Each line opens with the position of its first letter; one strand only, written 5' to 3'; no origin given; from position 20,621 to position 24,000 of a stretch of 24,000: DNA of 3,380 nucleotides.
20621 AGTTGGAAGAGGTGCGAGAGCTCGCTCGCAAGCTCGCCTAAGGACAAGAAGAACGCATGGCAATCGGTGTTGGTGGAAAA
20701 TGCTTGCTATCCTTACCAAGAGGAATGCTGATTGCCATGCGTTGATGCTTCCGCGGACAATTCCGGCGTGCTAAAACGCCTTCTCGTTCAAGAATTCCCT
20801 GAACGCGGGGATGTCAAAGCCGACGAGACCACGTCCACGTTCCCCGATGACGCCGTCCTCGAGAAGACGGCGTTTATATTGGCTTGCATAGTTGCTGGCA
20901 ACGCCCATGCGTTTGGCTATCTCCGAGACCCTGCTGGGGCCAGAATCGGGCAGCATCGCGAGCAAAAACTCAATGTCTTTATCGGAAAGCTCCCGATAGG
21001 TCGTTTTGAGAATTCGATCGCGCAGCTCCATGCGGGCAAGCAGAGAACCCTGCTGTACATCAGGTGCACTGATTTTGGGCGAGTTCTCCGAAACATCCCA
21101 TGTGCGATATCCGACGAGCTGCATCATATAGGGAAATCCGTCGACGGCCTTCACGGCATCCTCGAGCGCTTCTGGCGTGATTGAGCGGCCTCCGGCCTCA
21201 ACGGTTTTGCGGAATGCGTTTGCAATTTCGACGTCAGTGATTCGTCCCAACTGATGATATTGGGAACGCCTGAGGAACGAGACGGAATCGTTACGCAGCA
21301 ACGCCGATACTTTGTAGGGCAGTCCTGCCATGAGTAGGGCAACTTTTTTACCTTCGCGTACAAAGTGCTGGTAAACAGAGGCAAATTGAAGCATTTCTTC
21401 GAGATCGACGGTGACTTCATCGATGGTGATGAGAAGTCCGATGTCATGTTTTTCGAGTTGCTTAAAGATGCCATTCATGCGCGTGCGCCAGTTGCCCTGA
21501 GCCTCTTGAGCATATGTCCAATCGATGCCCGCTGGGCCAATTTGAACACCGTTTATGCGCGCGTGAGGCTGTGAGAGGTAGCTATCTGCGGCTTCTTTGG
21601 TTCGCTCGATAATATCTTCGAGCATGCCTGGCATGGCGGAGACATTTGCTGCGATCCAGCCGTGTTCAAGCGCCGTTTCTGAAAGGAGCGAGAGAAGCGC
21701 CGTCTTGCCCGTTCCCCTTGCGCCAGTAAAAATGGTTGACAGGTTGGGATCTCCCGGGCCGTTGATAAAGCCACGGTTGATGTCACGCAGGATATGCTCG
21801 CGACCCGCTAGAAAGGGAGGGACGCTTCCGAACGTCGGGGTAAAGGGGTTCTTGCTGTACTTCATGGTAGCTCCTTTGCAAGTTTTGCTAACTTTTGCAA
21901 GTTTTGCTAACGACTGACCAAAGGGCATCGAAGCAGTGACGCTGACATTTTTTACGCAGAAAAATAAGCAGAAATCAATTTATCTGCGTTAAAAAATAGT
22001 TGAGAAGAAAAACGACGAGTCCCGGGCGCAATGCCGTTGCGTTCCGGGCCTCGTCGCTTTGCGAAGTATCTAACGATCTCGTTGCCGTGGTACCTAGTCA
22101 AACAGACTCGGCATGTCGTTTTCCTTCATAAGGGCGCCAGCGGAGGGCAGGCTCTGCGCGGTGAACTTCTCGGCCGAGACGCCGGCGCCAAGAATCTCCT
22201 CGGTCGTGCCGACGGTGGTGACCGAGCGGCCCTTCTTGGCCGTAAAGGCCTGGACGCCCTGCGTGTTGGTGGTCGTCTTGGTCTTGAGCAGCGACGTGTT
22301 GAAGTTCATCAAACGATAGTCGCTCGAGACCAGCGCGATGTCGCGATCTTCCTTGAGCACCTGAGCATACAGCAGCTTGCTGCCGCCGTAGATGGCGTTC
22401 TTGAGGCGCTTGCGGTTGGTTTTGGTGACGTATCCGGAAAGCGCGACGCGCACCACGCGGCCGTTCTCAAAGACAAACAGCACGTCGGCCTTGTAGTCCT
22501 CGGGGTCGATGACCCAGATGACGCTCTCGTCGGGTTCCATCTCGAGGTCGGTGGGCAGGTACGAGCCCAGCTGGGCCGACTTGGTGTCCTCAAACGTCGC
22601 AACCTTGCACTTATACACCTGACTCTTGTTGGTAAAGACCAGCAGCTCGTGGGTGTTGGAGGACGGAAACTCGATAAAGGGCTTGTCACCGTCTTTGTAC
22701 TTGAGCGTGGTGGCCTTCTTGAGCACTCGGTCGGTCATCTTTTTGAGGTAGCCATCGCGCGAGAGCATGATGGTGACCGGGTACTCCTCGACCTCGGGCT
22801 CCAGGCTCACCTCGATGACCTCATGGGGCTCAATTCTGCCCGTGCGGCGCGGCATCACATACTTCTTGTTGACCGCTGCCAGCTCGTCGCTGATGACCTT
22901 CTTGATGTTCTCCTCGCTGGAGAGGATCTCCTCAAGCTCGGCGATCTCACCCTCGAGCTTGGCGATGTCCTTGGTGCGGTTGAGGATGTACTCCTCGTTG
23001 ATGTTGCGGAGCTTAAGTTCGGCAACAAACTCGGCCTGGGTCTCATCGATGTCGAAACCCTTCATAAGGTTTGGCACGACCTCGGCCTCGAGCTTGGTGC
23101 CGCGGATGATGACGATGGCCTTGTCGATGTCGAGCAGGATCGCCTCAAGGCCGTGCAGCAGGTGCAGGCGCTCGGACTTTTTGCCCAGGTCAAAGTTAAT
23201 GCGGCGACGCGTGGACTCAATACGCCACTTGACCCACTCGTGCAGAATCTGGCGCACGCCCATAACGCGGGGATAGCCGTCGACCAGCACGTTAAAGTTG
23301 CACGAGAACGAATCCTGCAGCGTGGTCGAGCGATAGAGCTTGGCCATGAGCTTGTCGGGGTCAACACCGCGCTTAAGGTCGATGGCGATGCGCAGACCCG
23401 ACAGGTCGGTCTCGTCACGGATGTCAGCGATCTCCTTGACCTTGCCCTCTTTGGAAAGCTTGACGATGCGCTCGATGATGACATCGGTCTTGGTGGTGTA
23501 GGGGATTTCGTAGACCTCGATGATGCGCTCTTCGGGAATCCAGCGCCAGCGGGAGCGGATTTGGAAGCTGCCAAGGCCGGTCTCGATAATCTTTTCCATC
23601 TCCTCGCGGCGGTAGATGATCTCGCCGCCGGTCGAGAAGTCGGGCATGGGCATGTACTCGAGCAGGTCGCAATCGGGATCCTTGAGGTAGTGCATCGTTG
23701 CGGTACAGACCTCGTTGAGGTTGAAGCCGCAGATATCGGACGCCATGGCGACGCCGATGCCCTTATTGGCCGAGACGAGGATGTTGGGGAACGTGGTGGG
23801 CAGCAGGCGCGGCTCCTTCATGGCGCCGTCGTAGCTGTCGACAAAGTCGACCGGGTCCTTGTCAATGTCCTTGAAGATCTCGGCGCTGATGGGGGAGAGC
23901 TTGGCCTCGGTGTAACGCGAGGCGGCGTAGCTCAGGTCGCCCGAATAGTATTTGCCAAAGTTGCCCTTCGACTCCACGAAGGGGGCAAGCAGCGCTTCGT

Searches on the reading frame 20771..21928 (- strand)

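Call 88: search_protein_families(library=pfam, proteins=[window:20771-21928:-], max_evalue=0.001)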
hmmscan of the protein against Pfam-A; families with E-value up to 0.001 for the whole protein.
window:20771-21928:- (385 aa): 2 families
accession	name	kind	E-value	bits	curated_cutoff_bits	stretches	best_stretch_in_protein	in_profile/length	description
PF13191.12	AAA_16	-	0.00032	21.7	32.6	1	40-98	2-60/167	AAA ATPase domain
PF13401.12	AAA_22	-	0.00068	20.4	27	0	64-206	7-125/130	AAA domain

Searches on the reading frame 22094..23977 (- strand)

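Call 88: search_protein_families(library=pfam, proteins=[window:22094-23977:-], max_evalue=0.001)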
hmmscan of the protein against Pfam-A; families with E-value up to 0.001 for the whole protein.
window:22094-23977:- (627 aa): 1 family
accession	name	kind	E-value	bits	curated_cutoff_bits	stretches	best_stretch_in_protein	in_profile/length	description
PF00521.26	DNA_topoisoIV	-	2e-98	330.5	31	1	2-366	72-431/432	DNA gyrase/topoisomerase IV, subunit A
